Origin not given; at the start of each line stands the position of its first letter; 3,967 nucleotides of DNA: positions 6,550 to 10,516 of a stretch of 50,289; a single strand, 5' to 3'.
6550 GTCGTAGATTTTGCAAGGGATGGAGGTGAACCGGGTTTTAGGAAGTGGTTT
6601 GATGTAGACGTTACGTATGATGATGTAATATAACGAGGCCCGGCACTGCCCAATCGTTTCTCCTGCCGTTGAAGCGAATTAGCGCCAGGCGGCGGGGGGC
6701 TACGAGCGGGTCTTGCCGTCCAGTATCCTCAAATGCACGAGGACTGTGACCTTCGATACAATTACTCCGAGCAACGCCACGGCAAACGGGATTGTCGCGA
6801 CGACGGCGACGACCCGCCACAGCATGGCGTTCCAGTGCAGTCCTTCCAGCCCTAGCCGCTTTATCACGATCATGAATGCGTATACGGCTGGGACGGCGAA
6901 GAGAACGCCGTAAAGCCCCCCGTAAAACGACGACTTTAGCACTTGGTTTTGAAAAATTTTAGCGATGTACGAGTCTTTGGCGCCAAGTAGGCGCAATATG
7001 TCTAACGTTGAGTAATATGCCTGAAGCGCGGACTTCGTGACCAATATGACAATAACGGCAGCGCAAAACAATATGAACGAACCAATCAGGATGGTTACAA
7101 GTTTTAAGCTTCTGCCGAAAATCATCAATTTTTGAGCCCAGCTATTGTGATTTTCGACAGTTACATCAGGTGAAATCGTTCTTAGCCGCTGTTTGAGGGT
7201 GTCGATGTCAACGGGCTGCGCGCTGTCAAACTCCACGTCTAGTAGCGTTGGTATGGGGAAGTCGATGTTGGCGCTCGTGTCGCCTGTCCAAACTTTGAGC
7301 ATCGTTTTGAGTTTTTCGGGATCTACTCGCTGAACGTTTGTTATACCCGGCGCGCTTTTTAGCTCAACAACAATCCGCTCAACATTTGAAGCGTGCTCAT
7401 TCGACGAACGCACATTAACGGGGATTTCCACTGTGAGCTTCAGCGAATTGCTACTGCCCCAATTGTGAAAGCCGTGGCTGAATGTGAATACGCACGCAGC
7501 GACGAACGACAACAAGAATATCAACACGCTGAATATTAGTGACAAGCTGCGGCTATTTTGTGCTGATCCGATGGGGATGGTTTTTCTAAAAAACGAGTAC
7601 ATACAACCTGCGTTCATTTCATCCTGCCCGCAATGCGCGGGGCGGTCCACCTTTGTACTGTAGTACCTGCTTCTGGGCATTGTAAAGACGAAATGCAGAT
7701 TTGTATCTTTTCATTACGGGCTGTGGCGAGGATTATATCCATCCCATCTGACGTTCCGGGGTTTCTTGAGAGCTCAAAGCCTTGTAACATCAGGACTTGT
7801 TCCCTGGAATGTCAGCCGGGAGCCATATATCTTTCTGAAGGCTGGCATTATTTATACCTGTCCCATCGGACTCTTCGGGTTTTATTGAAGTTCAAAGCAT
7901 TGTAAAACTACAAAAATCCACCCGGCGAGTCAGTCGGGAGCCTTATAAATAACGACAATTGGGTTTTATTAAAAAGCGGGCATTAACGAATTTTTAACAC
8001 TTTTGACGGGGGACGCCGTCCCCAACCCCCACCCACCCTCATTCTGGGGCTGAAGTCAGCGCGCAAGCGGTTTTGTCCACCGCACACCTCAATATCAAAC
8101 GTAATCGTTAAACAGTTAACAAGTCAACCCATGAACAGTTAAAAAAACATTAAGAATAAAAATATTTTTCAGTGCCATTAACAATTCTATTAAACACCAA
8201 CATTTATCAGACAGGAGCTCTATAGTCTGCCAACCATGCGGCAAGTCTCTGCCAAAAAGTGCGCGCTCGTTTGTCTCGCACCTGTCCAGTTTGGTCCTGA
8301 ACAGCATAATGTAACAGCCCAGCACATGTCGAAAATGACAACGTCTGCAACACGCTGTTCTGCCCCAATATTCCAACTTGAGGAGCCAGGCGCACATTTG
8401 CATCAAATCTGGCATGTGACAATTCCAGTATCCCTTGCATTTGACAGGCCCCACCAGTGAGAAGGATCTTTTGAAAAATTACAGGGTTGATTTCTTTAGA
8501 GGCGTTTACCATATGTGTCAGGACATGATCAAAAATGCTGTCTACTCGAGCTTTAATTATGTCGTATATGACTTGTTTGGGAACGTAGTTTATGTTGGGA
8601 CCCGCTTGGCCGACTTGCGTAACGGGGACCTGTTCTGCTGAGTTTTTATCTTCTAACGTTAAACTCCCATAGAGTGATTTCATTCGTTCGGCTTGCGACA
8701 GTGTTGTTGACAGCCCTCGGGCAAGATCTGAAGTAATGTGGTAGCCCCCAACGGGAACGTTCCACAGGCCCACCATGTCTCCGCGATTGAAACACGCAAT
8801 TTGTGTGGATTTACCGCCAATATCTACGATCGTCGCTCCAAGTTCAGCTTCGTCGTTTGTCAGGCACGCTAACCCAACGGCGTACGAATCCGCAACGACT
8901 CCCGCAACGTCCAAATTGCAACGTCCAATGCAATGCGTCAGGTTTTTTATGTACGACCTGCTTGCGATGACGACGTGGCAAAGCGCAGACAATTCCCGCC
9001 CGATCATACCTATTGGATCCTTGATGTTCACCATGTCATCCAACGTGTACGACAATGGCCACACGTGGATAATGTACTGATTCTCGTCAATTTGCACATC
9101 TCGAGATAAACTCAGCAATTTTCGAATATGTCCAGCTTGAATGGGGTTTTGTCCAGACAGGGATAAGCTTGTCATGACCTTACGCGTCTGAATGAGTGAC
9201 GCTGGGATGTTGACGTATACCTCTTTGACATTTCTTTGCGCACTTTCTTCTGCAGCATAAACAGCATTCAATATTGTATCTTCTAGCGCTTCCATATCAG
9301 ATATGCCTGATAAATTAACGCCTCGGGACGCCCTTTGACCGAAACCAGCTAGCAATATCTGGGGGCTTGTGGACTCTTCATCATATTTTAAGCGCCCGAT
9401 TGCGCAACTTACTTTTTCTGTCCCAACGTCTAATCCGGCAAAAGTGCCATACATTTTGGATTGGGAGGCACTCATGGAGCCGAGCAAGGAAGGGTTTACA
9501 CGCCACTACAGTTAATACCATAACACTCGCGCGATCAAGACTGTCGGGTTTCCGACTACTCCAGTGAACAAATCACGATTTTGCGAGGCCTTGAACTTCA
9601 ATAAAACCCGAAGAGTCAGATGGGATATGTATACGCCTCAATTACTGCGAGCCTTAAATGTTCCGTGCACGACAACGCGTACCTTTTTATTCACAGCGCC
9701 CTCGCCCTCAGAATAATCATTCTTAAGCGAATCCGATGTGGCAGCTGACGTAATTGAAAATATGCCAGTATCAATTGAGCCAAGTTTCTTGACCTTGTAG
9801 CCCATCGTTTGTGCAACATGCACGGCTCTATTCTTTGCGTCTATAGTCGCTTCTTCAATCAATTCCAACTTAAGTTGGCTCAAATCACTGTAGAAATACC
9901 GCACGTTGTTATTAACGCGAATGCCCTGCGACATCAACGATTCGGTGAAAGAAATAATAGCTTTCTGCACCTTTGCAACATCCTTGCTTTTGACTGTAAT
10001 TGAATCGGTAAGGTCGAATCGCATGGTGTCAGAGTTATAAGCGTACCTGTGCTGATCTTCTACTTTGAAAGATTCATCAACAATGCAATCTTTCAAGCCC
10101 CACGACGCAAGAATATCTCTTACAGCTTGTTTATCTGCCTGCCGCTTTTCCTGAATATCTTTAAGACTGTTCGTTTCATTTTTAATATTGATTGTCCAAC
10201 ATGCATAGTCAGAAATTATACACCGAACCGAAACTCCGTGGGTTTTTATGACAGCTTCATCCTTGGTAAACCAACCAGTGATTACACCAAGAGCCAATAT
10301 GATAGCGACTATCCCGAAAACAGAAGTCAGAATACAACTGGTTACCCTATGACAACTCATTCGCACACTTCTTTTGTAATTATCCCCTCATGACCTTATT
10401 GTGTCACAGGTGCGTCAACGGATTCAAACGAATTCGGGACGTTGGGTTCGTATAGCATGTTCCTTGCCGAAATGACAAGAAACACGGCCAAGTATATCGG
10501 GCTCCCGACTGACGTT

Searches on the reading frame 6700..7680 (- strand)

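Call 20: search_protein_families(library=ncbifam, proteins=[window:6700-7680:-], max_evalue=0.00001)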
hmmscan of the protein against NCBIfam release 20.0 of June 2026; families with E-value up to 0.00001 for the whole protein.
window:6700-7680:- (326 aa): 2 families
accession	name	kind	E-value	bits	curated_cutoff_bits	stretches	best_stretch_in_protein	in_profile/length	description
TIGR00439.2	FtsX_Gneg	equivalog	2.8e-12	46.4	255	1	83-318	53-292/292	permease-like cell division protein FtsX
NF038347.1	FtsX_Gpos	exception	7e-08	32.2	225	1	49-308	26-282/296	permease-like cell division protein FtsX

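Call 54: search_protein_families(library=pfam, proteins=[window:6700-7680:-], max_evalue=0.001)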
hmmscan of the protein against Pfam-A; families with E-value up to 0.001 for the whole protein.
window:6700-7680:- (326 aa): 1 family
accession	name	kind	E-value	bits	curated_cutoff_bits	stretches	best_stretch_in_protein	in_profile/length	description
PF02687.27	FtsX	-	0.00051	20.5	25.5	1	198-309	2-112/120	FtsX-like permease C-terminal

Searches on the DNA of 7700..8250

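Call 73: search_rna_families(source=window, start=7700, end=8250, threshold=evalue, max_evalue=5)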
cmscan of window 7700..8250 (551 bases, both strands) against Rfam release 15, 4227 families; matches with E-value up to 5: 2.
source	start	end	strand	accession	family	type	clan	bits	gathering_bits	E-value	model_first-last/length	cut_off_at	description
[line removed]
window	7724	7786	+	RF02126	GHRLOS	Gene; lncRNA;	-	12.2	48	1.9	1-70/70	no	Ghrelin opposite strand RNA conserved region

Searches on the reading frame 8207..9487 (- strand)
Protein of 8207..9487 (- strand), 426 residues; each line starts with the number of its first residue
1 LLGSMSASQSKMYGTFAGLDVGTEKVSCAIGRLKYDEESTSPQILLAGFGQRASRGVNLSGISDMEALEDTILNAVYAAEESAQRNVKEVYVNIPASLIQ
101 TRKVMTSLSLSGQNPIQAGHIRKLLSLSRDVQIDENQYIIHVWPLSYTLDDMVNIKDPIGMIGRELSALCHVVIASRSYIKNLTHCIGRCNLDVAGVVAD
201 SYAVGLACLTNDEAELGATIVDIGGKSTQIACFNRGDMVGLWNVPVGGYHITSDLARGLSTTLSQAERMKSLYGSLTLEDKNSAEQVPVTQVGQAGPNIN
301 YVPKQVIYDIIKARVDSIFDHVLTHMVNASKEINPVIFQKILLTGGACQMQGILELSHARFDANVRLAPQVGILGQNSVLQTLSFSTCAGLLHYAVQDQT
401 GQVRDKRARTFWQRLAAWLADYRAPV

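Call 20: search_protein_families(library=ncbifam, proteins=[window:8207-9487:-], max_evalue=0.00001)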
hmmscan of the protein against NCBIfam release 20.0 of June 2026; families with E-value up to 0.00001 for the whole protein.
window:8207-9487:- (426 aa): 7 families
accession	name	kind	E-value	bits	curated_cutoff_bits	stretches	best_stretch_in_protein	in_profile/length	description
TIGR01174.1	ftsA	equivalog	2.7e-86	290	175.85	1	16-394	2-371/371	cell division protein FtsA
NF007009.0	PRK09472.1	equivalog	4.4e-54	184.1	409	1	17-419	11-416/420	cell division protein FtsA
NF011660.0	PRK15080.1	equivalog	4.8e-09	35.8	182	1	187-271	117-196/277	ethanolamine utilization protein EutJ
NF010539.0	PRK13927.1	subfamily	8.1e-09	34.8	293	1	215-368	150-311/339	rod shape-determining protein MreB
NF045709.1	Amuc_1101_fam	equivalog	6.9e-06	25.2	650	0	189-285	150-246/608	Amuc_1101 family PilM-like pilus complex protein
TIGR00904.1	mreB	subfamily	7.2e-06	25.3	365.75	0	215-364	149-307/334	MreB/Mrl family cell shape determining protein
TIGR02529.1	EutJ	subfamily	7.3e-06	25.6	152.1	0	218-271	110-163/239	ethanolamine utilization protein EutJ family protein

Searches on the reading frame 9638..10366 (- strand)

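Call 20: search_protein_families(library=ncbifam, proteins=[window:9638-10366:-], max_evalue=0.00001)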
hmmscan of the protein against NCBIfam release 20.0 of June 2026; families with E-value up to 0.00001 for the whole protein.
window:9638-10366:- (242 aa): 0 families

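Call 54: search_protein_families(library=pfam, proteins=[window:9638-10366:-], max_evalue=0.001)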
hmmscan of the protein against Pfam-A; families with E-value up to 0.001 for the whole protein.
window:9638-10366:- (242 aa): 1 family
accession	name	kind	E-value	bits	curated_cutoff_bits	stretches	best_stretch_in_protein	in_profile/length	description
PF04402.19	SIMPL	-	2.3e-17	64.4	25.2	1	40-236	1-204/205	Protein of unknown function (DUF541)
